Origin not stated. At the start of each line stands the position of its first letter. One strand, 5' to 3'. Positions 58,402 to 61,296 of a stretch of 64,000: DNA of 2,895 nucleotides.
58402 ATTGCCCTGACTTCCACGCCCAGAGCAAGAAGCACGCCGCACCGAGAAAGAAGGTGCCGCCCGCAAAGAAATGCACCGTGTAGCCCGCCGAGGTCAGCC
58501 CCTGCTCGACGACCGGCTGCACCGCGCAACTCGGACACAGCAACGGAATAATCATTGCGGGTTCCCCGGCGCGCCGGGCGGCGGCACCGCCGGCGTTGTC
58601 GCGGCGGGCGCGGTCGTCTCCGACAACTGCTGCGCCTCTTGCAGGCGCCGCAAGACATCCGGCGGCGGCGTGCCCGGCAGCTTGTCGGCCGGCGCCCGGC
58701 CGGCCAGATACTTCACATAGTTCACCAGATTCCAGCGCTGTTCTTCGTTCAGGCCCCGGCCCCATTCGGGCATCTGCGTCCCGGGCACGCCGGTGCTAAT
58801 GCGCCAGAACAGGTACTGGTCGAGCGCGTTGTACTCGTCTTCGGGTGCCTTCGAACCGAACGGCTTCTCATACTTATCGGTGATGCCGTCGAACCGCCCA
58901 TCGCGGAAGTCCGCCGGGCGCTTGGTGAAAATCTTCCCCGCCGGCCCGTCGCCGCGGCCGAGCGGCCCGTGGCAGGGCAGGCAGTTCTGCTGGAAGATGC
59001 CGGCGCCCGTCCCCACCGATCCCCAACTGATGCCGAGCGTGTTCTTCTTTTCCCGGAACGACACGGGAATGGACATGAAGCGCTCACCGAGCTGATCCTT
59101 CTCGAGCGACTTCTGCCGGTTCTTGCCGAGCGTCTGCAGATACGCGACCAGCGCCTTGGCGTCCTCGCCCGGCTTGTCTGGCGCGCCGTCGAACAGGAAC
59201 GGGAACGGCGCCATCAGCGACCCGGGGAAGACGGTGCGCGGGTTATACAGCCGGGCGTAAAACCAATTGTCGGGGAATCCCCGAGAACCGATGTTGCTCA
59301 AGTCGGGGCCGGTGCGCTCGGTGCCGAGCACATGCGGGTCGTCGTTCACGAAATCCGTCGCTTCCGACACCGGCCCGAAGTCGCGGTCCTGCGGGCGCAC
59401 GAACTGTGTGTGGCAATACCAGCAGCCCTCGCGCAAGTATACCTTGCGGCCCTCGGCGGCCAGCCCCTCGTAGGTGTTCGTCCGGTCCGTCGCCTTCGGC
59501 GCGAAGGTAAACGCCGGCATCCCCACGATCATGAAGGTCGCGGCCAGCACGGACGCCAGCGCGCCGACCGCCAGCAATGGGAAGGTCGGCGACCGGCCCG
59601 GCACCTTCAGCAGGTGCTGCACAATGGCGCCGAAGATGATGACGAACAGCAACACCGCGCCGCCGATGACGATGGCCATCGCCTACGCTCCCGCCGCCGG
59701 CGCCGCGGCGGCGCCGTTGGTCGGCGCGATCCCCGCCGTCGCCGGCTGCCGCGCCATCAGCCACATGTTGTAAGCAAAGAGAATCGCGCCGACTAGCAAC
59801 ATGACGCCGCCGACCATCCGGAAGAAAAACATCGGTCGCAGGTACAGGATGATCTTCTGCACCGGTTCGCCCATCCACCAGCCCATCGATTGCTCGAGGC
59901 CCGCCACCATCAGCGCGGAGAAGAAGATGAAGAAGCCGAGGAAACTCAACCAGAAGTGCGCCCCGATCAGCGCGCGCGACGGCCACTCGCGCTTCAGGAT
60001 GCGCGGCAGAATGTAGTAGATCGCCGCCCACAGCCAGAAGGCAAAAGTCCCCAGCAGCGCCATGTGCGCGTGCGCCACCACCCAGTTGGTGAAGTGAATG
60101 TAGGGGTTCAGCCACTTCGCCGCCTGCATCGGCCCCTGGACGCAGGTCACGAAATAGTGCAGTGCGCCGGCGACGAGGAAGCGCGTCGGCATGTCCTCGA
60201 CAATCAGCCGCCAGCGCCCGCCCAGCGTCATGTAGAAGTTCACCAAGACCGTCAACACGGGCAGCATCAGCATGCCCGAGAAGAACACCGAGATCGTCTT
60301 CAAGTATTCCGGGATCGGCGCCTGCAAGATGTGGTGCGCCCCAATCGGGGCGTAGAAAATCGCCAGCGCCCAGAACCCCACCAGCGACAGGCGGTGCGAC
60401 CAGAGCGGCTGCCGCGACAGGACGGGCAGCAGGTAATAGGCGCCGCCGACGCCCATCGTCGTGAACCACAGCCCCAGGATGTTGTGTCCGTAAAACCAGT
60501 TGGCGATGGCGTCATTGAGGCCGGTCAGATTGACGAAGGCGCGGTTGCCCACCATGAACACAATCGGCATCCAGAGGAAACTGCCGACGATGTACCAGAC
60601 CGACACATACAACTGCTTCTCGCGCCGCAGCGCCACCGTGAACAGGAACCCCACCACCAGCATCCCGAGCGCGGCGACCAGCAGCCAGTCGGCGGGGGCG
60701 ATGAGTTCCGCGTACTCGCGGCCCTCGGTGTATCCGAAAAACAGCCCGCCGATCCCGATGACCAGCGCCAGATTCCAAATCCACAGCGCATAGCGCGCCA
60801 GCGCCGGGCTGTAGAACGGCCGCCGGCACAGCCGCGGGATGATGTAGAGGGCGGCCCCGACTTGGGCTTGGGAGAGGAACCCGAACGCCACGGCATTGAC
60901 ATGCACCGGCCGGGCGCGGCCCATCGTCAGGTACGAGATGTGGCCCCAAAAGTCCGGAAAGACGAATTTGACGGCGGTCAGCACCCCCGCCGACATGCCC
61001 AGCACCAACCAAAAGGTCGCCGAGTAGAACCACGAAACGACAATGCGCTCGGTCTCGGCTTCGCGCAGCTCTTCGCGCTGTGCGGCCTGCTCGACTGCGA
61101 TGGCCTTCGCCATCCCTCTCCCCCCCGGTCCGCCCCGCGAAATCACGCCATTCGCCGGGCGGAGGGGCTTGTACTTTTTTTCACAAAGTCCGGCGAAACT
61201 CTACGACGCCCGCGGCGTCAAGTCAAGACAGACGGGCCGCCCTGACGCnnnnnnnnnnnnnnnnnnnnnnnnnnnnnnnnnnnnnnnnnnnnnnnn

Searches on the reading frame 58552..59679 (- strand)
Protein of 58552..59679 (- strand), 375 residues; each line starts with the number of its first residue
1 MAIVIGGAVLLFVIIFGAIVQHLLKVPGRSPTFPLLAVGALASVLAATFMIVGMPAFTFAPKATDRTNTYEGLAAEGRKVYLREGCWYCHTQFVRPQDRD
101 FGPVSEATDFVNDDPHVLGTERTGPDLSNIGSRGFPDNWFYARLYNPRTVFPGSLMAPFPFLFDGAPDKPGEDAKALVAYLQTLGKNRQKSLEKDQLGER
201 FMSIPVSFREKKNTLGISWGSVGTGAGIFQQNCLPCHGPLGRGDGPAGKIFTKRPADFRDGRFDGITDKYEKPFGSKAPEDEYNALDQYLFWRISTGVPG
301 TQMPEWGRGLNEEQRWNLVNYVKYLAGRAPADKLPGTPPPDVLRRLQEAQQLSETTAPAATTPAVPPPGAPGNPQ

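Call 48: search_protein_families(library=pfam, proteins=[window:58552-59679:-], max_evalue=0.00001)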
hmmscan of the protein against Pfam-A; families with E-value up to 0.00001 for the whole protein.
window:58552-59679:- (375 aa): 3 families
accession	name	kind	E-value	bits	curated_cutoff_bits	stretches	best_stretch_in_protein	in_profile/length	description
PF02433.20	FixO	-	1.3e-28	100.4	29.6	1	36-165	11-143/219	Cytochrome C oxidase, mono-heme subunit/FixO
PF00034.26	Cytochrom_C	-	4.4e-15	57.2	21.3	1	225-325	4-89/90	Cytochrome c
PF13442.11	Cytochrome_CBB3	-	4e-13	49.9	27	1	223-322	4-68/68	Cytochrome C oxidase, cbb3-type, subunit III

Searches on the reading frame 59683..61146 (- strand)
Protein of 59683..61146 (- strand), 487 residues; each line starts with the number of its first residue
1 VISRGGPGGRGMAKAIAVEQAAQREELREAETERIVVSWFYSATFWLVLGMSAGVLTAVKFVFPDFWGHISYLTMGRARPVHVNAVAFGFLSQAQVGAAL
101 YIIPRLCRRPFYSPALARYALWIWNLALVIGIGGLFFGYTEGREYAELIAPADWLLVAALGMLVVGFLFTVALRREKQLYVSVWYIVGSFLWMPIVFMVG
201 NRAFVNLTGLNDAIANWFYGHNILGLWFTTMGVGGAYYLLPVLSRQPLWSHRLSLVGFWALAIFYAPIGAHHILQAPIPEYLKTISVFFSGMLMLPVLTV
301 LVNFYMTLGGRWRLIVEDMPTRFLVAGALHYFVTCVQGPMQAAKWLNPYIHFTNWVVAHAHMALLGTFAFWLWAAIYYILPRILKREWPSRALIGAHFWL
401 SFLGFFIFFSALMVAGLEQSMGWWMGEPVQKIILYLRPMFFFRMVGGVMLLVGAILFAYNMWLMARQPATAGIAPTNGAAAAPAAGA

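Call 48: search_protein_families(library=pfam, proteins=[window:59683-61146:-], max_evalue=0.00001)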
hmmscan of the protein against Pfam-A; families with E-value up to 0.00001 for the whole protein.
window:59683-61146:- (487 aa): 1 family
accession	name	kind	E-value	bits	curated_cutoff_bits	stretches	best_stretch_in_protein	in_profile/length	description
PF00115.25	COX1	-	2.4e-83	280.8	34.8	1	34-449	1-436/436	Cytochrome C and Quinol oxidase polypeptide I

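Call 70: find_encoding_contigs(protein=window:59683-61146:-, flank=10000, max_places=6)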
Protein window:59683-61146:- (487 aa): no gene with exactly this product is on record in the collection.
